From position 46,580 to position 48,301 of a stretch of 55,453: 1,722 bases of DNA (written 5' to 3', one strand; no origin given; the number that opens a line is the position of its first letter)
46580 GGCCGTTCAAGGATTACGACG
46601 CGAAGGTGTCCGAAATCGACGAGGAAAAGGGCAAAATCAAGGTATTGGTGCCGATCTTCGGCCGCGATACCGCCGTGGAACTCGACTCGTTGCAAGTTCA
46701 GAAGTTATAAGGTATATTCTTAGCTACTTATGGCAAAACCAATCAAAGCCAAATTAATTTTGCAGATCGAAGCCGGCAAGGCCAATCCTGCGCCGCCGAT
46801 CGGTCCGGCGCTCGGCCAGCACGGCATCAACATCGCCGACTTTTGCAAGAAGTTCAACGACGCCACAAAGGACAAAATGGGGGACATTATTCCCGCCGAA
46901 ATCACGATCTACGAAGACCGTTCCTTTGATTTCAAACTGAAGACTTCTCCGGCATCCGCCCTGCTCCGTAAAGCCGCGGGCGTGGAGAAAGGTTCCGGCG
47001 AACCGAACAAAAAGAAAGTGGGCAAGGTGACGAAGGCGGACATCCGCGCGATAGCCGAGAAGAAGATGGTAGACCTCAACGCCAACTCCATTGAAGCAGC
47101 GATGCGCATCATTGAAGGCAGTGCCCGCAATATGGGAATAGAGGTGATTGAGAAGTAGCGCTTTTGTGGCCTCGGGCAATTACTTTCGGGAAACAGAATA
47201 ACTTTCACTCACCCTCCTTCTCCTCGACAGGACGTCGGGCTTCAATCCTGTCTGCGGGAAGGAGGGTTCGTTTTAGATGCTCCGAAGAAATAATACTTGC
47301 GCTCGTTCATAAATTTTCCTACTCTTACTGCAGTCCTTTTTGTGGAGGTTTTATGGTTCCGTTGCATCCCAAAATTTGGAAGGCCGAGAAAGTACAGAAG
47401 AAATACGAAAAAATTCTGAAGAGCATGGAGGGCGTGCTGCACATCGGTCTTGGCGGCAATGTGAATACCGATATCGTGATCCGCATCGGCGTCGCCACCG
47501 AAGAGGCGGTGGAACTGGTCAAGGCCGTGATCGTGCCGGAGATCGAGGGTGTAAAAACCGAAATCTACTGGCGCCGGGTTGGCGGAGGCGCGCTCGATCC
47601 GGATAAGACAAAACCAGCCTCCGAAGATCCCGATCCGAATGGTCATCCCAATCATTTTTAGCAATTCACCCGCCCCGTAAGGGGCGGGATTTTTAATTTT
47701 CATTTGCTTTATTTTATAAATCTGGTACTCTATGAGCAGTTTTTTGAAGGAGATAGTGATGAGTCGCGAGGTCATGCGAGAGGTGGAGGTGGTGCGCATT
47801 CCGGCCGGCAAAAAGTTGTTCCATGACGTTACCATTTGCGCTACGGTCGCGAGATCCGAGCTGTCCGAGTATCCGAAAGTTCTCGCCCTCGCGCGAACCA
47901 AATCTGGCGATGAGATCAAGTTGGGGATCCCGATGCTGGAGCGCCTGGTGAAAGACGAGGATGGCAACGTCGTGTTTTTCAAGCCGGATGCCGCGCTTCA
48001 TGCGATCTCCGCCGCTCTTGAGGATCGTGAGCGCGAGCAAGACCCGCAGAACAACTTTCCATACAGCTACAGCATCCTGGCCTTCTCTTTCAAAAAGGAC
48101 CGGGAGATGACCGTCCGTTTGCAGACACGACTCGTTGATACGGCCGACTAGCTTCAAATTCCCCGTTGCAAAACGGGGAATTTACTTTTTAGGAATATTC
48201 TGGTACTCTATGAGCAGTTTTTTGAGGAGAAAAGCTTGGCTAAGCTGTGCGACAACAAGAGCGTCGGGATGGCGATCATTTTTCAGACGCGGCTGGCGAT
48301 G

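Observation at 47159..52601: Accessory array of nine monocistronic genes, rich in pyrimidine deoxynucleotide enzymes, inserted where rplA should follow rplK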

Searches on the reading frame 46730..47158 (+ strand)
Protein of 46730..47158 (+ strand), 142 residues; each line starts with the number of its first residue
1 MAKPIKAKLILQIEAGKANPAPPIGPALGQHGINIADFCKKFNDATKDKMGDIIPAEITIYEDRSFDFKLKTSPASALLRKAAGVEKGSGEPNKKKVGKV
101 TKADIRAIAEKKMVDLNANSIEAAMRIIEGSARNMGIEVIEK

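Call 9: find_encoding_contigs(protein=window:46730-47158:+, flank=10000, max_places=10)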
Protein window:46730-47158:+ (142 aa): 1 contig read that carries it; 1 place shown.
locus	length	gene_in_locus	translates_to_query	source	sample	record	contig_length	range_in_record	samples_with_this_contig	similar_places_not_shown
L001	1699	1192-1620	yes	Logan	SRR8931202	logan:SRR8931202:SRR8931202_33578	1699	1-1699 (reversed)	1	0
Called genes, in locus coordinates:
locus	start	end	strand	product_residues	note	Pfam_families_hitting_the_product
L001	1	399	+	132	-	?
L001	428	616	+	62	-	PF00584:SecE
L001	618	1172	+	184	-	PF02357:NusG, PF00467:KOW (weak)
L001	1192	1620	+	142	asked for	PF03946:Ribosomal_L11_N, PF00298:Ribosomal_L11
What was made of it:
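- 46730..47158 (+): rplK (ribosomal protein L11). This is the upstream anchor of the conserved rplK-gatB interval. Pfam Ribosomal_L11_N and Ribosomal_L11 on the identical protein (call 9).
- Tried and rejected: The exact-protein look-up with rplK returned only a 1.7 kb identical contig (call 9).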

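Call 10: find_related_loci(query=window:46730-47158:+, collection=genome_contigs, flank=10000)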
Query window:46730-47158:+ (142 aa) in genome_contigs; peptide patterns used: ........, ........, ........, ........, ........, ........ (x = any residue, [..] = any of these).
600 stretches matched a pattern (row limit reached: there are more); 574 encode a relative of the query (tblastn E <= 1e-3); the best 80 are kept; 80 distinct loci.
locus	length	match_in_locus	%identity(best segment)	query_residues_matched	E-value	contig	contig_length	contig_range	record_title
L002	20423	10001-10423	83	1-141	5e-74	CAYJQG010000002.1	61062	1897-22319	MAG TPA_asm: uncultured Candidatus Saccharibacteria bacterium isolate ERP125453_co1_149 genome assembly, contig: NODE_30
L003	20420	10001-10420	79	2-141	6e-73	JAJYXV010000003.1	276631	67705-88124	MAG: bacterium isolate FK3.bin69 NODE_32_length_276631_cov_1.910421, whole genome shotgun sequence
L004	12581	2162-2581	80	3-142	6e-73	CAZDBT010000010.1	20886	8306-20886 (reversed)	MAG TPA_asm: uncultured Candidatus Saccharibacteria bacterium isolate SRP193066_co2_98 genome assembly, contig: NODE_134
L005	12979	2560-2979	78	1-140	3e-72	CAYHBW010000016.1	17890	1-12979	MAG TPA_asm: uncultured Candidatus Saccharibacteria bacterium isolate ERP119705_co11_432 genome assembly, contig: NODE_2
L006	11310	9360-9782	80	1-141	4e-72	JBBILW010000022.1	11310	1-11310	MAG: Candidatus Jorgensenbacteria bacterium isolate BR1F70218_bin_218 NODE_2684_length_11310_cov_1.16999, whole genome s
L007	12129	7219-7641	77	1-141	9e-72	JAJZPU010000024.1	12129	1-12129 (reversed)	MAG: bacterium isolate SKS1.bin17 NODE_9352_length_12129_cov_3.344859, whole genome shotgun sequence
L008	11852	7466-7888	76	1-141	9e-70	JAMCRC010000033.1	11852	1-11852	MAG: Patescibacteria group bacterium isolate FK_Sedi_A_Bin.289 NODE_13916_length_11852_cov_1.30013, whole genome shotgun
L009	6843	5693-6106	78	2-139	3e-69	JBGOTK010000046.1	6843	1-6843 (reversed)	MAG: Candidatus Paceibacteria bacterium isolate OBJ_0618_7090110_164 k141_1956450_length_6843_cov_12.0685, whole genome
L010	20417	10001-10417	77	1-139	1e-67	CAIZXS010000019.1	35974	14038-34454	uncultured bacterium isolate Loc080925-6m_bin-1411 genome assembly, contig: bin-1411:19/26, whole genome shotgun sequenc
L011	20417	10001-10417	73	1-139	1e-67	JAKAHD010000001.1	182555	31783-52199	MAG: bacterium isolate WY2.bin82 NODE_87_length_182555_cov_5.079708, whole genome shotgun sequence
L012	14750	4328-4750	73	1-141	1e-66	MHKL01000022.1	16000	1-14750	MAG: Candidatus Komeilibacteria bacterium RIFCSPLOWO2_01_FULL_45_10 rifcsplowo2_01_scaffold_31183, whole genome shotgun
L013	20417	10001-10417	71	1-139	2e-66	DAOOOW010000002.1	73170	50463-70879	MAG TPA_asm: bacterium isolate AMR_MDS_2613 NODE_381_length_73170_cov_38.254161, whole genome shotgun sequence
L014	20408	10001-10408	75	1-136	6e-66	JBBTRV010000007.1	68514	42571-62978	MAG: Patescibacteria group bacterium isolate H51-bin136_1 H51_bin136_1_000000000007, whole genome shotgun sequence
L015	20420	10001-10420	74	1-140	6e-65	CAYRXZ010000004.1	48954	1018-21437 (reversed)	MAG TPA_asm: uncultured Candidatus Saccharibacteria bacterium isolate SRP178699_co1_226 genome assembly, contig: NODE_62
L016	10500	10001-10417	73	1-139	2e-64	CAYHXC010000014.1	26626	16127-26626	MAG TPA_asm: uncultured Candidatus Saccharibacteria bacterium isolate ERP119705_co17_57 genome assembly, contig: NODE_20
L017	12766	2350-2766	71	1-139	9e-64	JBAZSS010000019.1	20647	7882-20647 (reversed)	MAG: Parcubacteria group bacterium isolate SO_2017_GW1_179 NODE_10031_length_20647_cov_1.225000_OW334_2017, whole genome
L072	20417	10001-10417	64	1-139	2e-57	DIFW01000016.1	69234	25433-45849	MAG TPA_asm: Patescibacteria group bacterium UBA5738 UBA5738_contig_6459, whole genome shotgun sequence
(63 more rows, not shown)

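Call 29: search_protein_families(library=pfam, max_evalue=0.001, proteins=[L017:5471-6820:+, L015:11072-12397:+, L002:11464-12639:+, L005:4438-5742:+, L004:3844-4773:-, L017:3729-4292:+, L017:7519-7848:+, L072:13064-14668:+, L012:8373-9656:+, L005:3089-3583:+])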
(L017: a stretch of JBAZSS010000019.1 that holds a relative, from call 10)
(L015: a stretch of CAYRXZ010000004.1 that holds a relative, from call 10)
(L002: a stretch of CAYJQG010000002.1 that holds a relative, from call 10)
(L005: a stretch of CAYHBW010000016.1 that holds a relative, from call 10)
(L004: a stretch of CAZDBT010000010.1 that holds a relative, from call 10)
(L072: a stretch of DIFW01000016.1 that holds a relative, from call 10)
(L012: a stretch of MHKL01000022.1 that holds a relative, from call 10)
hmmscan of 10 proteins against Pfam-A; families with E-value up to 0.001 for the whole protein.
L017:5471-6820:+ (449 aa): 1 family
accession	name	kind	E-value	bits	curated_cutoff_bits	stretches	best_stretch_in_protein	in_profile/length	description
PF02511.20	Thy1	-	8.2e-22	78.3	24.8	1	44-225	25-187/191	Thymidylate synthase complementing protein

L015:11072-12397:+ (441 aa): 1 family
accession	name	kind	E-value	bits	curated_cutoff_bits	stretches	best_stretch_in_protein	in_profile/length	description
PF02511.20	Thy1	-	1.8e-45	155.5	24.8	2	6-197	1-190/191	Thymidylate synthase complementing protein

L002:11464-12639:+ (391 aa): 2 families
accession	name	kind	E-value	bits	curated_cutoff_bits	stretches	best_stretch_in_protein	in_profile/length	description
PF00742.24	Homoserine_dh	-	3.4e-38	131.6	22.9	1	180-382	1-173/173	Homoserine dehydrogenase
PF03447.22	NAD_binding_3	-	1.8e-10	42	24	1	13-171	1-115/116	Homoserine dehydrogenase, NAD binding domain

L005:4438-5742:+ (434 aa): 2 families
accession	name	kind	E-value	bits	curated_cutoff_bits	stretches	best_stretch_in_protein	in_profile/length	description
PF01966.28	HD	-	1.6e-05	25.6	22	1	57-152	3-82/116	HD domain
PF19276.4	HD_assoc_2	-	3.6e-05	23.7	23.1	0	194-303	8-117/222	HD associated region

L004:3844-4773:- (309 aa): 1 family
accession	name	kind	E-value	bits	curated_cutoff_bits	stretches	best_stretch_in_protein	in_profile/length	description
PF00625.27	Guanylate_kin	-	2.7e-17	63.5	25.2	1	125-302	3-178/182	Guanylate kinase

L017:3729-4292:+ (187 aa): 4 families
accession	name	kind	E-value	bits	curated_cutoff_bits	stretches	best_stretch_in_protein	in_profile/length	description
PF13207.12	AAA_17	-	8.7e-09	36.2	27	1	10-130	2-125/136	AAA domain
PF13238.12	AAA_18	-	6.9e-08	33.4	29.4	1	6-135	1-119/128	AAA domain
PF00406.28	ADK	-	0.00026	21.6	26.8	1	8-43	1-36/151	Adenylate kinase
PF13671.12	AAA_33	-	0.00047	20.9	27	1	5-140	1-132/143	AAA domain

L017:7519-7848:+ (109 aa): 3 families
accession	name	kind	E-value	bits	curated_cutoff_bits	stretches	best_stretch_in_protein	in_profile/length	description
PF03819.22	MazG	-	1.6e-12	48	22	1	29-96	9-69/74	MazG nucleotide pyrophosphohydrolase domain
PF06892.16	Phage_CP76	-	0.0004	20.7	26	1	22-78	88-143/146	Phage regulatory protein CII (CP76)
PF12643.12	MazG-like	-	0.001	19.7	27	0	53-94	27-68/85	MazG-like family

L072:13064-14668:+ (534 aa): 1 family
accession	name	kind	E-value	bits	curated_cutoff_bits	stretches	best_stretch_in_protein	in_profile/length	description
PF02511.20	Thy1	-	1.4e-21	77.6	24.8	2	329-460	73-178/191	Thymidylate synthase complementing protein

L012:8373-9656:+ (427 aa): 0 families

L005:3089-3583:+ (164 aa): 0 families
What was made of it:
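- Pfam confirms ThyX, MazG, HD and Gmk among them (call 29).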

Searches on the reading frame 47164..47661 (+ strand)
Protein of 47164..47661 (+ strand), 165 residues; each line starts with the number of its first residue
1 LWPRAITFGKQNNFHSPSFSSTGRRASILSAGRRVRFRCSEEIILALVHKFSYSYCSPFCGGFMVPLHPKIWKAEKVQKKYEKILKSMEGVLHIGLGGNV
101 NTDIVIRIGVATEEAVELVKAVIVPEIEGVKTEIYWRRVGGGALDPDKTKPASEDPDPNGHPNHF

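Call 4: search_protein_families(library=pfam, max_evalue=0.1, proteins=[window:47164-47661:+])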
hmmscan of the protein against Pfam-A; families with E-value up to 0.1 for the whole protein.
window:47164-47661:+ (165 aa): 1 family
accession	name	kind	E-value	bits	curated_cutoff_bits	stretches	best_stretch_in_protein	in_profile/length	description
PF18716.7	VATC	-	0.054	13.8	26.6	1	49-60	20-31/43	Vms1-associating treble clef domain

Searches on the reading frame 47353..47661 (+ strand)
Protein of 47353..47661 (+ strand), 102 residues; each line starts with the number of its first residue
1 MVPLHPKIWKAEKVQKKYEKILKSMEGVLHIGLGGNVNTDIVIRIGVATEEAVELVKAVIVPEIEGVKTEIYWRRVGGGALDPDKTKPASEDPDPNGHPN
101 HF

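Call 16: search_protein_families(library=ncbifam, max_evalue=0.1, proteins=[window:47353-47661:+])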
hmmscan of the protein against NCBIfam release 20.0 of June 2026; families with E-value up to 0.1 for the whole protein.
window:47353-47661:+ (102 aa): 0 families

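Call 17: search_protein_families(library=phrogs, max_evalue=0.1, proteins=[window:47353-47661:+])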
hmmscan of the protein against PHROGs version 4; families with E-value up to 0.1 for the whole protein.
window:47353-47661:+ (102 aa): 0 families

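Call 51: search_protein_families(library=padloc, max_evalue=0.1, proteins=[window:47353-47661:+])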
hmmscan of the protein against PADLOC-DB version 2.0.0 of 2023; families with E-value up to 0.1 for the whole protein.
window:47353-47661:+ (102 aa): 0 families
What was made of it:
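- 47353..47661 (+): g1: a 102-aa protein of unknown function from a lineage-restricted family. No library hit (calls 16, 17, 51).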

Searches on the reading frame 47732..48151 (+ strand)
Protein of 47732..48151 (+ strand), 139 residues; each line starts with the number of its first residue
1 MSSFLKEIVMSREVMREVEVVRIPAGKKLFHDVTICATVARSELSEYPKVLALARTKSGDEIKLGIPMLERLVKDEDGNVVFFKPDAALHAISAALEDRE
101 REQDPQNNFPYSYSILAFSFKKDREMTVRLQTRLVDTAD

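Call 4: search_protein_families(library=pfam, max_evalue=0.1, proteins=[window:47732-48151:+])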
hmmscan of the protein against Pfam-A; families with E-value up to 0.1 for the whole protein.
window:47732-48151:+ (139 aa): 2 families
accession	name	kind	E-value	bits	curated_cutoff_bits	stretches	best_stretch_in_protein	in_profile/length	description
PF10038.14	DUF2274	-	0.039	14.8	23.8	1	32-74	18-59/69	Protein of unknown function (DUF2274)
PF14852.12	Fis1_TPR_N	-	0.068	13.3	25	0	53-76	10-33/33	Fis1 N-terminal tetratricopeptide repeat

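Call 16: search_protein_families(library=ncbifam, max_evalue=0.1, proteins=[window:47759-48151:+])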
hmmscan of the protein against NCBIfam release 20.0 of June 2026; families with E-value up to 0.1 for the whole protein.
window:47759-48151:+ (130 aa): 0 families

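Call 17: search_protein_families(library=phrogs, max_evalue=0.1, proteins=[window:47759-48151:+])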
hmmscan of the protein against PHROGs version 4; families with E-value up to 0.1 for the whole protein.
window:47759-48151:+ (130 aa): 0 families

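Call 51: search_protein_families(library=padloc, max_evalue=0.1, proteins=[window:47759-48151:+])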
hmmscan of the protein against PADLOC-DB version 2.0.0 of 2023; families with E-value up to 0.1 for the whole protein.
window:47759-48151:+ (130 aa): 0 families
